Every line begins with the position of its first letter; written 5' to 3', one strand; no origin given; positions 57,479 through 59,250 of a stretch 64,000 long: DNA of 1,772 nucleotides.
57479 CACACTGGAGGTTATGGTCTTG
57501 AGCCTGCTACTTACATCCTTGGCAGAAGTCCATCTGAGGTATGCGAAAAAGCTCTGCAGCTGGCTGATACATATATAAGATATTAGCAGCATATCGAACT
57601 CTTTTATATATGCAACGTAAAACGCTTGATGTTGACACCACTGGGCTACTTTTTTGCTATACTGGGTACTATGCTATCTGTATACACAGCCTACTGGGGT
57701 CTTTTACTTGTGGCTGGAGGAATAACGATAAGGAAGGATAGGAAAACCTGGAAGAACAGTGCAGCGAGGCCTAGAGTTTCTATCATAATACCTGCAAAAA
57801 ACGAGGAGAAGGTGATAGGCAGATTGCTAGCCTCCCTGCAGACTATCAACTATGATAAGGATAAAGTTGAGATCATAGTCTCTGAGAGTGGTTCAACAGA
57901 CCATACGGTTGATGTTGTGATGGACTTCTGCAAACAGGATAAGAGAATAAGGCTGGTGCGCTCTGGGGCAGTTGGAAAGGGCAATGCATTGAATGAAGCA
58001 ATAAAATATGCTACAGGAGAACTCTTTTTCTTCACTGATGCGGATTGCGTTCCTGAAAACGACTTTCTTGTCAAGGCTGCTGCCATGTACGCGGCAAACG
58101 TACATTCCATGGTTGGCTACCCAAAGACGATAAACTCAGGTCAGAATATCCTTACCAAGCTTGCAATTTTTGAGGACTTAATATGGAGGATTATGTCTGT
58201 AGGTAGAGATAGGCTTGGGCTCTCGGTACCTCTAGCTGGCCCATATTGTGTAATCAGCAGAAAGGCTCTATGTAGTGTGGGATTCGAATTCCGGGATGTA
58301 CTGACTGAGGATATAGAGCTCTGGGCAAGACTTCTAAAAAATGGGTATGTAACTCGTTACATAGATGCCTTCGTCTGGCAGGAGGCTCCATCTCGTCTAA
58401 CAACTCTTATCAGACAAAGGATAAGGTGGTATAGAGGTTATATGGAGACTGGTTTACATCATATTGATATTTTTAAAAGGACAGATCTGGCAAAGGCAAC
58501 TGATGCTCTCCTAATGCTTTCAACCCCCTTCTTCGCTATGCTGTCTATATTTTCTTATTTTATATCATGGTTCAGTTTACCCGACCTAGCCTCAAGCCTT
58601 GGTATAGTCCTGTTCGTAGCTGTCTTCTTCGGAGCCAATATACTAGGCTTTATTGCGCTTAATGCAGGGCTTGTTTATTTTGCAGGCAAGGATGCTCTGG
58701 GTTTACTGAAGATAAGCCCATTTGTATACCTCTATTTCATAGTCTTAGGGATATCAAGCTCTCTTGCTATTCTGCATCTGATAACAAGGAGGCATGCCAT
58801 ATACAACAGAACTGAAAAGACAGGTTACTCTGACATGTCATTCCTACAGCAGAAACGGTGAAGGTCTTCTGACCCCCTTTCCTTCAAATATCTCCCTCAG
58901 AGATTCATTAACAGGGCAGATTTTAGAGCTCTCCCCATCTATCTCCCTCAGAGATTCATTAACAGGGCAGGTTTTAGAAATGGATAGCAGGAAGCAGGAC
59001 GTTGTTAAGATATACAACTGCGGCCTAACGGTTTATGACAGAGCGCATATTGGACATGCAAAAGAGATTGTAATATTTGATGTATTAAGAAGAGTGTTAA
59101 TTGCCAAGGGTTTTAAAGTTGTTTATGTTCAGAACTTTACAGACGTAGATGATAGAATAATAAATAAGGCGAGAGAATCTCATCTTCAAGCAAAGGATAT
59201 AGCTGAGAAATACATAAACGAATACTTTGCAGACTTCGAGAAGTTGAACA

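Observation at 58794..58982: In-frame 51-nt-period duplication of the conserved N-terminal strand of CysRS, with no nearby canonical start codon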

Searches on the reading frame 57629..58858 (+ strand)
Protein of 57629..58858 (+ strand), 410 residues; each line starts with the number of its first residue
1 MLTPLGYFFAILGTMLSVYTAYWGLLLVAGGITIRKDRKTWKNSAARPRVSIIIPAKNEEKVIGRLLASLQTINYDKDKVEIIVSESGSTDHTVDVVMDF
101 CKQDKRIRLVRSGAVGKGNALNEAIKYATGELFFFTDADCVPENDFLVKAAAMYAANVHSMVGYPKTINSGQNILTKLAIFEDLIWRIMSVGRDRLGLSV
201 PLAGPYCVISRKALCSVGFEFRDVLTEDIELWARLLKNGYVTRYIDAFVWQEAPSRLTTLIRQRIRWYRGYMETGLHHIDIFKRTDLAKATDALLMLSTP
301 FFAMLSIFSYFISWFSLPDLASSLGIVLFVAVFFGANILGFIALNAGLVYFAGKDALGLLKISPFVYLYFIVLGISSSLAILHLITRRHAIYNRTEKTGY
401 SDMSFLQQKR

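Call 74: search_protein_families(library=pfam, proteins=[window:57629-58858:+])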
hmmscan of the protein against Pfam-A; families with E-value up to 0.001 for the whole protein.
window:57629-58858:+ (410 aa): 5 families
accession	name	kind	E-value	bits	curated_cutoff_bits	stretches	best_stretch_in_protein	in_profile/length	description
PF00535.33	Glycos_transf_2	-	1.8e-27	96.7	23.3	1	51-187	1-136/168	Glycosyl transferase family 2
PF13641.12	Glyco_tranf_2_3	-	5.1e-26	92.6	27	1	48-270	1-230/230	Glycosyltransferase like family 2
PF13632.12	Glyco_trans_2_3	-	4.9e-21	75.9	27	1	135-328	4-183/198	Glycosyl transferase family group 2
PF10111.15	Glyco_tranf_2_2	-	1.2e-13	51.7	27.3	1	51-238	1-202/276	Glycosyltransferase like family 2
PF13506.12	Glyco_transf_21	-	2.1e-05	24.5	21.7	1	116-268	17-173/174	Glycosyl transferase family 21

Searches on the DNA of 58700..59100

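Call 34: search_rna_families(source=window, start=58700, end=59100, threshold=evalue, max_evalue=1)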
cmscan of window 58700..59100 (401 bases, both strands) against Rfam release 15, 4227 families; matches with E-value up to 1: 0.
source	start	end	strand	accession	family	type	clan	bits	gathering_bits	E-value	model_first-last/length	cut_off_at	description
